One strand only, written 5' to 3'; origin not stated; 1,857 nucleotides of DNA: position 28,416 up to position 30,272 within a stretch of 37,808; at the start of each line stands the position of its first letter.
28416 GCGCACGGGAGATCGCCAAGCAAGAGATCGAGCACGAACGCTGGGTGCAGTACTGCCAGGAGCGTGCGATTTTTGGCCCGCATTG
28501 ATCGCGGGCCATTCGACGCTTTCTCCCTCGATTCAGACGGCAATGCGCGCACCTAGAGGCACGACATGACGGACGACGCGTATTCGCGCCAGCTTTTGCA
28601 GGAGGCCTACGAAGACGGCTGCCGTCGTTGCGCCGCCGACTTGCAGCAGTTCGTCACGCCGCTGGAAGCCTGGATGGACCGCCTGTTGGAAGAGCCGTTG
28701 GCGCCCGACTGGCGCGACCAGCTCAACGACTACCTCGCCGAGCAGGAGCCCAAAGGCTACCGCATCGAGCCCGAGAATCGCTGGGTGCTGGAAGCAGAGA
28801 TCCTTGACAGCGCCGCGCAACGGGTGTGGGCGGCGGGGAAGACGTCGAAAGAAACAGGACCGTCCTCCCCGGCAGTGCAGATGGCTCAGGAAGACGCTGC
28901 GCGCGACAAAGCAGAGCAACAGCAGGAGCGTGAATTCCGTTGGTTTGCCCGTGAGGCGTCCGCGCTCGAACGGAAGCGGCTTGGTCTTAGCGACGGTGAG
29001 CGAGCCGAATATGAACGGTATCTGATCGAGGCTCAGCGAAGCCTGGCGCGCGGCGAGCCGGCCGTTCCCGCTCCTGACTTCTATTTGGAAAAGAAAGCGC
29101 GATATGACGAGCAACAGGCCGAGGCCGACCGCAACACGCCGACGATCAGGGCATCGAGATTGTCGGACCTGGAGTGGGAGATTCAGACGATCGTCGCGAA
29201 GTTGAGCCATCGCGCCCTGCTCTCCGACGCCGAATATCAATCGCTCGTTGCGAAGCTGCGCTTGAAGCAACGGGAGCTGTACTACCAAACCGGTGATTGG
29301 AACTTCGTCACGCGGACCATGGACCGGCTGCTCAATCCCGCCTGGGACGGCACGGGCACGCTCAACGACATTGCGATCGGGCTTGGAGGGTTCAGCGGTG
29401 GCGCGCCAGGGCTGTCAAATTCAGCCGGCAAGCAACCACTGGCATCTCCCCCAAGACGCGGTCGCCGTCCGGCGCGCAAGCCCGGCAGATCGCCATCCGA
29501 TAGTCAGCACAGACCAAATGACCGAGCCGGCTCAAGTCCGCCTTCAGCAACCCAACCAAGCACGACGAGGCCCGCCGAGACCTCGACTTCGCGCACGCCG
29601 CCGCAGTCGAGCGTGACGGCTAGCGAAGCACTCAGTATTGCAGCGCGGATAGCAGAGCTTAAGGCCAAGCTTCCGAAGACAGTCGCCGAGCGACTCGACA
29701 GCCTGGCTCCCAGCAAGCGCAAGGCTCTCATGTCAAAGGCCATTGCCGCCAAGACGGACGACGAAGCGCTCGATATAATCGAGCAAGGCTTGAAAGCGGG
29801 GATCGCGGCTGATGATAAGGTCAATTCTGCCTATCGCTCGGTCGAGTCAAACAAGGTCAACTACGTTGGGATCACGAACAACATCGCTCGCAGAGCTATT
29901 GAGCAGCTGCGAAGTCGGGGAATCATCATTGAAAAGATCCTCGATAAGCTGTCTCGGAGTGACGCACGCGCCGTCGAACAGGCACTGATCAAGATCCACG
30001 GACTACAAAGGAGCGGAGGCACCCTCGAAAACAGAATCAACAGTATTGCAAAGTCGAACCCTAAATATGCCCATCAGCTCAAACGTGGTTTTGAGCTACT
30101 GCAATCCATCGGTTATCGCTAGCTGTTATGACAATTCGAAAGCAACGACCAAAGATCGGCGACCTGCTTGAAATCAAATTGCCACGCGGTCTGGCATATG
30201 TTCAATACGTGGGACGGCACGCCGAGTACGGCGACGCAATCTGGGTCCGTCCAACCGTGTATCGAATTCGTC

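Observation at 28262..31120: Polymorphic-toxin-like islet inserted between two minus-strand metabolic operons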

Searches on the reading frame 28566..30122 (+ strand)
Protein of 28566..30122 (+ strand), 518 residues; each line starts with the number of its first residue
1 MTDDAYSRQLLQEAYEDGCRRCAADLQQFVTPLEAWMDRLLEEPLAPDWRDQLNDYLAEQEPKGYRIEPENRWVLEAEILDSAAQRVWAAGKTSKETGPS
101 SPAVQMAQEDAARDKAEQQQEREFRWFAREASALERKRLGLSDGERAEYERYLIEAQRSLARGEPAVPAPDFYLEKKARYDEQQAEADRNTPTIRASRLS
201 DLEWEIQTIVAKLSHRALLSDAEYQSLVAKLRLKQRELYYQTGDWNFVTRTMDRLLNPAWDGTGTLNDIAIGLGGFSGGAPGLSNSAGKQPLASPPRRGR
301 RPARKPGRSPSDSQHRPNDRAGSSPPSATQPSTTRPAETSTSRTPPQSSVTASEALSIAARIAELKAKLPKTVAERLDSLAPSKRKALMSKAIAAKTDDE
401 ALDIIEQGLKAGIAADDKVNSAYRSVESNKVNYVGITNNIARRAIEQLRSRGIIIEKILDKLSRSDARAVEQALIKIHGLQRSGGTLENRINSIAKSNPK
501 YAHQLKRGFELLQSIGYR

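Call 3: search_protein_families(library=pfam, proteins=[window:28566-30122:+], max_evalue=1)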
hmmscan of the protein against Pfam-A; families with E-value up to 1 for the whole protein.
window:28566-30122:+ (518 aa): 4 families
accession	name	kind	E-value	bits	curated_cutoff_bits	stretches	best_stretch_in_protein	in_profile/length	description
PF18697.7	MLVIN_C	-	0.039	14.1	29.2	1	240-262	3-25/56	Murine leukemia virus (MLV) integrase (IN) C-terminal domain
PF10428.14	SOG2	-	0.055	13.3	26.9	1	289-451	224-386/475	RAM signalling pathway protein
PF03475.19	YiiM_3-alpha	-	0.091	13.1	22.7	1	37-59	20-43/44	YiiM-like, 3-alpha helix domain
PF01541.30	GIY-YIG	-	0.1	13.3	22.6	0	428-443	12-26/78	GIY-YIG catalytic domain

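Call 4: search_protein_families(library=ncbifam, proteins=[window:28566-30122:+], max_evalue=1)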
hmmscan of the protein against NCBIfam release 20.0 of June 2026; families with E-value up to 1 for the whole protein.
window:28566-30122:+ (518 aa): 0 families

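Call 7: find_homologous_proteins(query=window:28566-30119:+)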
Query window:28566-30119:+ (518 aa): 36 proteins with E <= 0.001 among 8000 candidates.
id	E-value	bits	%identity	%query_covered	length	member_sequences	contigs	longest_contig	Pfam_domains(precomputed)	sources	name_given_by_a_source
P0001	0.0e+0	1130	100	100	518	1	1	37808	-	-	-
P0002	4.7e-113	397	65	52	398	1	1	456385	-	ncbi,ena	-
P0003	1.4e-96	343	52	65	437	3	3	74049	-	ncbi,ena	-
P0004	1.1e-81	293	47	65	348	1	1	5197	-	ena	-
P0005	6.0e-66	242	60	31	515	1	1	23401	-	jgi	jgi:hypothetical protein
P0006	1.2e-37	148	74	19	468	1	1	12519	-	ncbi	-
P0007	4.2e-37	146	46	34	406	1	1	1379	-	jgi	jgi:hypothetical protein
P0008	3.6e-31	127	66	20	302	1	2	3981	-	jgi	jgi:hypothetical protein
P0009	8.3e-30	122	65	19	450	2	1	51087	-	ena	-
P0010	5.2e-29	120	64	19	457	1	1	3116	-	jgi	jgi:hypothetical protein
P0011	2.0e-28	118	58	23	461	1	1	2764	-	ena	-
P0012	3.4e-28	117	44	31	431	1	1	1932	-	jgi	jgi:hypothetical protein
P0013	3.5e-28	117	53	25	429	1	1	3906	PF13332.13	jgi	jgi:hypothetical protein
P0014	1.2e-27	115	56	23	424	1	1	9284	-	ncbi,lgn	ncbi:hypothetical protein ACLESO_36180 [Pyxidicoccus sp. 3LG]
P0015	1.3e-27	115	64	15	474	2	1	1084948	PF14412.13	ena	-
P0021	1.9e-24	105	63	19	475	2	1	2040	PF05593.20,PF25023.2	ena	-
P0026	1.2e-21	95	59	19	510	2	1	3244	PF25023.2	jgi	jgi:RHS repeat-associated protein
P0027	8.2e-21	93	59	18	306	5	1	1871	PF25023.2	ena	-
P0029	2.0e-19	88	55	19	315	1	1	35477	-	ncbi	-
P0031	6.6e-19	86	46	28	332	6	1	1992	PF25023.2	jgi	jgi:RHS repeat-associated protein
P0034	1.4e-11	62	47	19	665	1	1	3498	PF05593.20,PF25023.2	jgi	jgi:RHS repeat-associated protein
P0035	2.2e-11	62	51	16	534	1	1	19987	PF05593.20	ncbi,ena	-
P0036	8.4e-10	56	44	17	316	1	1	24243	PF07591.16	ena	-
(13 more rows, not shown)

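Call 8: search_solved_structures(query=window:28566-30119:+, max_evalue=10, show_alignments=2)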
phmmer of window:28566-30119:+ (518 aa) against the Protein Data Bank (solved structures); distinct sequences matched with E-value up to 10: 2.
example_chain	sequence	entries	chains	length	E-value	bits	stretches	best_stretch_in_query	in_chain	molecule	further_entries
8r4q_B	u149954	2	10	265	0.74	12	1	231-351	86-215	scFvH1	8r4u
8r4o_B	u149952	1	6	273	0.79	11.9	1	232-350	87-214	scFvH1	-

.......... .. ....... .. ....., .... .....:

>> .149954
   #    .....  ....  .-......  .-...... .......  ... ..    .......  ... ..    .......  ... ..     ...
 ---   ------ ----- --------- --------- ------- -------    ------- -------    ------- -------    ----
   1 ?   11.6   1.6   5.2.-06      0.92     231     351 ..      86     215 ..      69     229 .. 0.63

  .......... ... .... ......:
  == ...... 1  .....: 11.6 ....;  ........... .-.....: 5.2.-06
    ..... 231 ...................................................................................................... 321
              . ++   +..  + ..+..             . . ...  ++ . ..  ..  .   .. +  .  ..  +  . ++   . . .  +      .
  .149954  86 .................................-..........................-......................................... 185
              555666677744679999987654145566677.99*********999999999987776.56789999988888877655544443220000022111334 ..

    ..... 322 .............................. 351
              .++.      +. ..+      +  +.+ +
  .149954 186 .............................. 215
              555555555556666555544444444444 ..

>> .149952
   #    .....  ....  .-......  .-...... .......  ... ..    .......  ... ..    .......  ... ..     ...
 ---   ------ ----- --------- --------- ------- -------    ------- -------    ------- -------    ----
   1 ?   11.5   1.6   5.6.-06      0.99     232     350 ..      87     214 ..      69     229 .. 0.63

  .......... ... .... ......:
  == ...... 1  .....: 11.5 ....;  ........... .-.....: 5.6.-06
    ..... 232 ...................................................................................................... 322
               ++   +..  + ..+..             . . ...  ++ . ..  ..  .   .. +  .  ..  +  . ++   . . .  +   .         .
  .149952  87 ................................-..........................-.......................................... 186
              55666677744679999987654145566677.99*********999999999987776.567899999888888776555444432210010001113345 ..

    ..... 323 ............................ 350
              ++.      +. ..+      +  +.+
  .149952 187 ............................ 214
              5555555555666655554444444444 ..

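Call 11: find_encoding_contigs(protein=P0005, flank=6000, max_places=3)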
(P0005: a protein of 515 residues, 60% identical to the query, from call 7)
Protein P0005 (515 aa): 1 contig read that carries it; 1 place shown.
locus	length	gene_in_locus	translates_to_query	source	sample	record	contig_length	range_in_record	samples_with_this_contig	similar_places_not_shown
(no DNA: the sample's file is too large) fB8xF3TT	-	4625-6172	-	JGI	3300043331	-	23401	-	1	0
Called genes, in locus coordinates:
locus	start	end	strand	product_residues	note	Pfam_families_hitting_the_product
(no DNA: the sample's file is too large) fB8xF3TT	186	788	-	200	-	PF13328:HD_4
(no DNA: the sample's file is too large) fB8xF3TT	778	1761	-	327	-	PF03372:Exo_endo_phos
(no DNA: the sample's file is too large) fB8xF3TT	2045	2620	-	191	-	PF00994:MoCF_biosynth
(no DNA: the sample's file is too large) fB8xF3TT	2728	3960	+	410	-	PF13646:HEAT_2 (faint)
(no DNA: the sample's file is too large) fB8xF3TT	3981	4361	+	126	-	PF13380:CoA_binding_2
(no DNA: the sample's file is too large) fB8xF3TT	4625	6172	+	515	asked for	-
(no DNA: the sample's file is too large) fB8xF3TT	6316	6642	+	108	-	-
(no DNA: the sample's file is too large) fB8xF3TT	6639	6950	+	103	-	PF06877:RraB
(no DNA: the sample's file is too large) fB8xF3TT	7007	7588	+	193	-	PF07791:Imm11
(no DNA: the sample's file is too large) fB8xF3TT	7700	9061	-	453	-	-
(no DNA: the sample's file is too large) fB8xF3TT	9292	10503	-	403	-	PF13411:MerR_1, PF13428:TPR_14 (faint), PF00515:TPR_1 (faint), PF07719:TPR_2 (faint), PF13181:TPR_8 (faint), PF13432:TPR_16 (faint), PF13414:TPR_11 (faint), PF14559:TPR_19 (faint), +1 more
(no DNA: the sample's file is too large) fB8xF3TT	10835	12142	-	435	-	-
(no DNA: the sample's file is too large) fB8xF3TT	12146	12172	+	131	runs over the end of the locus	-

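Call 12: find_encoding_contigs(protein=P0002, flank=6000, max_places=3)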
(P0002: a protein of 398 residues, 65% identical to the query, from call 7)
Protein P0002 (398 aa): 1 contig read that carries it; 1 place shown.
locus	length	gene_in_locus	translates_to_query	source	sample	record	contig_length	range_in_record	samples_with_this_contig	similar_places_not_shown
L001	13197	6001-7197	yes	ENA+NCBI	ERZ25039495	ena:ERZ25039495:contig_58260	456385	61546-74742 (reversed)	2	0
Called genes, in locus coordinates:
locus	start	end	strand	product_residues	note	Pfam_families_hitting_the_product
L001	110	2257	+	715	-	PF02897:Peptidase_S9_N, PF00326:Peptidase_S9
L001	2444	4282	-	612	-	PF05960:DUF885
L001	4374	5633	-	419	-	-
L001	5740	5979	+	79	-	-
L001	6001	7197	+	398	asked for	-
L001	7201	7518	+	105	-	-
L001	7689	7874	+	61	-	-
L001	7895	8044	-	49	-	PF13561:adh_short_C2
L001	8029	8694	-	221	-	PF00106:adh_short, PF01370:Epimerase (weak), PF13561:adh_short_C2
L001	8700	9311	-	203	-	PF02894:GFO_IDH_MocA_C, PF22725:GFO_IDH_MocA_C3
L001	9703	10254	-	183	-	PF03328:HpcH_HpaI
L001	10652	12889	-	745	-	PF04909:Amidohydro_2, PF00202:Aminotran_3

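Call 42: list_cluster_members(proteins=[P0002, P0003, P0006, P0015, P0029, P0009])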
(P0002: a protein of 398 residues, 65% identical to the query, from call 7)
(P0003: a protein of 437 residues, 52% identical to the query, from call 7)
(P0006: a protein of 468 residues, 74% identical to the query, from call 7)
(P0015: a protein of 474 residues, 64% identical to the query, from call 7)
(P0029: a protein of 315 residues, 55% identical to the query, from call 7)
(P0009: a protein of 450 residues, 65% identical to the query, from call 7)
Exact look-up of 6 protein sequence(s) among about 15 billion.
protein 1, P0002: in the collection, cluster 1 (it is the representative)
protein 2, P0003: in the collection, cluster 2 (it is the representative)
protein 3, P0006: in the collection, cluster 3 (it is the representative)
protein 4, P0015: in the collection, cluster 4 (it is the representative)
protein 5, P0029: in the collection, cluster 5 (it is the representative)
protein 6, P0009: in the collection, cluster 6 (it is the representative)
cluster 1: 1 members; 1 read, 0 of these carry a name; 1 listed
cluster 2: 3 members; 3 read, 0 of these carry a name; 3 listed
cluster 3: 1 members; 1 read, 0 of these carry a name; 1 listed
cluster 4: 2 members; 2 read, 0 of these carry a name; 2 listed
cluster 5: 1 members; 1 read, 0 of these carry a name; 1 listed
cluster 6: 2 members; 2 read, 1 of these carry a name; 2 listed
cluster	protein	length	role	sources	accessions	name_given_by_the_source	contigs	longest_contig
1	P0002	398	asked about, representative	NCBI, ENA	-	-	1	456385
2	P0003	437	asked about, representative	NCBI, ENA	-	-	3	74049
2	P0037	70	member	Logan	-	-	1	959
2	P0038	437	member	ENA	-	-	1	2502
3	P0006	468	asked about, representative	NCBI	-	-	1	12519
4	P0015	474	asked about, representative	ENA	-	-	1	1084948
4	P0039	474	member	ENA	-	-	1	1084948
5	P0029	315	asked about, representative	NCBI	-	-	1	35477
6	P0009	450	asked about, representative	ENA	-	-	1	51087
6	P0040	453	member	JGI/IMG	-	hypothetical protein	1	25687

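Call 44: find_encoding_contigs(protein=P0015, flank=8000, max_places=2)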
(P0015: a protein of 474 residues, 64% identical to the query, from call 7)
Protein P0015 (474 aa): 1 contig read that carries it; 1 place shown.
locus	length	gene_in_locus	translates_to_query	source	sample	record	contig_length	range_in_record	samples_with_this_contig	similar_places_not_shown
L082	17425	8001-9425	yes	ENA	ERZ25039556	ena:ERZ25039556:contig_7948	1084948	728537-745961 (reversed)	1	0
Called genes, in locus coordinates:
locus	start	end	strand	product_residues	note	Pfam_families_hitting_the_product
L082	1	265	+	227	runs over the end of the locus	PF04298:Zn_peptidase_2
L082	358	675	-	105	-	-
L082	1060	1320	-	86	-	-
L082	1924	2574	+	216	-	-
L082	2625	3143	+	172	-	-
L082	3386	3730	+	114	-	PF05690:ThiG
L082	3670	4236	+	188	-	PF05690:ThiG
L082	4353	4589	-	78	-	-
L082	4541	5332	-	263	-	-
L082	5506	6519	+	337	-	PF00270:DEAD (faint)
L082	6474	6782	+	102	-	-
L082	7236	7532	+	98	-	PF13307:Helicase_C_2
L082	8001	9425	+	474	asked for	PF14412:AHH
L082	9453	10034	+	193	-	PF07791:Imm11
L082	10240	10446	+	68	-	-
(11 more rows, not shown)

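Call 45: find_encoding_contigs(protein=P0003, flank=8000, max_places=2)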
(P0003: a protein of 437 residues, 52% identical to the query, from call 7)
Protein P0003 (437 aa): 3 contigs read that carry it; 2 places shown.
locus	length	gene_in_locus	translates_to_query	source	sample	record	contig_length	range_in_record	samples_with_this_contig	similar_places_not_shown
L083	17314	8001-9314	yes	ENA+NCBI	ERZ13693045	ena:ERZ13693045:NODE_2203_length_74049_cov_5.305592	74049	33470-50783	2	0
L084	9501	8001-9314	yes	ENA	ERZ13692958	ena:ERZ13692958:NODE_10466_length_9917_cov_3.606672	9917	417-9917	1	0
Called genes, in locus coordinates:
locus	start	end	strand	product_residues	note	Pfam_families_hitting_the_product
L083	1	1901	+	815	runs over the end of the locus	PF03150:CCP_MauG, PF22842:Pel9A-like_beta_helix, PF13229:Beta_helix, PF05048:NosD, PF13229:Beta_helix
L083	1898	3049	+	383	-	PF22842:Pel9A-like_beta_helix, PF05048:NosD, PF13229:Beta_helix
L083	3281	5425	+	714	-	PF02897:Peptidase_S9_N, PF00326:Peptidase_S9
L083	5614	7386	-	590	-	PF05960:DUF885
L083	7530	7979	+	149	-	-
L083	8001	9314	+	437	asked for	-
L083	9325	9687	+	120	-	-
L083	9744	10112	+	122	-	-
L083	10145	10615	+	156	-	PF14567:SUKH_5 (weak), PF09346:SMI1_KNR4, PF14568:SUKH_6 (weak)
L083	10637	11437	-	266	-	PF00106:adh_short, PF01370:Epimerase (weak), PF08659:KR (weak), PF13561:adh_short_C2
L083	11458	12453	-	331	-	PF01408:GFO_IDH_MocA, PF03435:Sacchrp_dh_NADP (weak), PF02894:GFO_IDH_MocA_C, PF22725:GFO_IDH_MocA_C3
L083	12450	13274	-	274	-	PF03328:HpcH_HpaI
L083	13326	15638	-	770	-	PF04909:Amidohydro_2, PF00202:Aminotran_3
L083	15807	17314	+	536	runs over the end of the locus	PF00474:SSF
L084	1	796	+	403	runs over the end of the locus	?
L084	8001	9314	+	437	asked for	-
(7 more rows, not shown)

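Call 46: find_encoding_contigs(protein=P0006, flank=8000, max_places=2)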
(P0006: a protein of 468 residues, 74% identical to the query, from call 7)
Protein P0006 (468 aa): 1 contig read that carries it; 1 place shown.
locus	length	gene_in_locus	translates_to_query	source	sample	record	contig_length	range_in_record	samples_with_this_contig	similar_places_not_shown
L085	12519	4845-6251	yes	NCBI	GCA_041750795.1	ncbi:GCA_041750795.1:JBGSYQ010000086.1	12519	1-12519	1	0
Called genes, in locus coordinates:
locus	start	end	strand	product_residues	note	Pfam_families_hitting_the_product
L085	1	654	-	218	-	?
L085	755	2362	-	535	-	PF20656:MS_N, PF01274:MS_TIM-barrel, PF20659:MS_C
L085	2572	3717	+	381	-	PF00126:HTH_1, PF03466:LysR_substrate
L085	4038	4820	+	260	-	-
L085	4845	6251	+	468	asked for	-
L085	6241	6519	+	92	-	-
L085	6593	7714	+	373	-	-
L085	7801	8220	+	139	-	-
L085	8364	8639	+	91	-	-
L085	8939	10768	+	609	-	PF01134:GIDA, PF07992:Pyr_redox_2 (weak), PF12831:FAD_oxidored, PF21680:GIDA_C_1st, PF13932:SAM_GIDA_C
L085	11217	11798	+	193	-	PF12728:HTH_17, PF00072:Response_reg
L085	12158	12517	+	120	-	?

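Call 58: search_protein_families(library=pfam, proteins=[L083:7530-7979:+, L085:4038-4820:+, L083:9325-9687:+, L001:7201-7518:+], max_evalue=0.001)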
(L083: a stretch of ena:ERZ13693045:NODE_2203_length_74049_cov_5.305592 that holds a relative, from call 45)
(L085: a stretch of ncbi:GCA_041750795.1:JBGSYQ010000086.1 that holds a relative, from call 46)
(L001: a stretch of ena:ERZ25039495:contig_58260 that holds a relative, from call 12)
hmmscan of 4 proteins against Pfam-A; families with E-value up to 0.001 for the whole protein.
L083:7530-7979:+ (149 aa): 0 families

L085:4038-4820:+ (260 aa): 0 families

L083:9325-9687:+ (120 aa): 0 families

L001:7201-7518:+ (105 aa): 0 families

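Call 79: search_protein_families(library=padloc, proteins=[window:28566-30119:+], max_evalue=0.01)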
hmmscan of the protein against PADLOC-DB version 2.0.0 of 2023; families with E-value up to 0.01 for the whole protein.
window:28566-30119:+ (518 aa): 0 families

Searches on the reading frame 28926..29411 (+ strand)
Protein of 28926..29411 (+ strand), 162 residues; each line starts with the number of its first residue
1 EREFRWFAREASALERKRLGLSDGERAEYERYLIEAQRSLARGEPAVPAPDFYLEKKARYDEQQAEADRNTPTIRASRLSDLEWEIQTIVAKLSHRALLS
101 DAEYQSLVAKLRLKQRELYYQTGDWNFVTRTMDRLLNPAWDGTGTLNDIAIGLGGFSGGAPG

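Call 85: find_related_loci(query=A7, collection=metagenome_contigs, flank=8000)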
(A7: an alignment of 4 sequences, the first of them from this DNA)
Query A7 (162 aa) in metagenome_contigs; peptide patterns used: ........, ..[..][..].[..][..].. (x = any residue, [..] = any of these).
321 stretches matched a pattern, but none encodes a relative of the query by tblastn (E <= 1e-3).
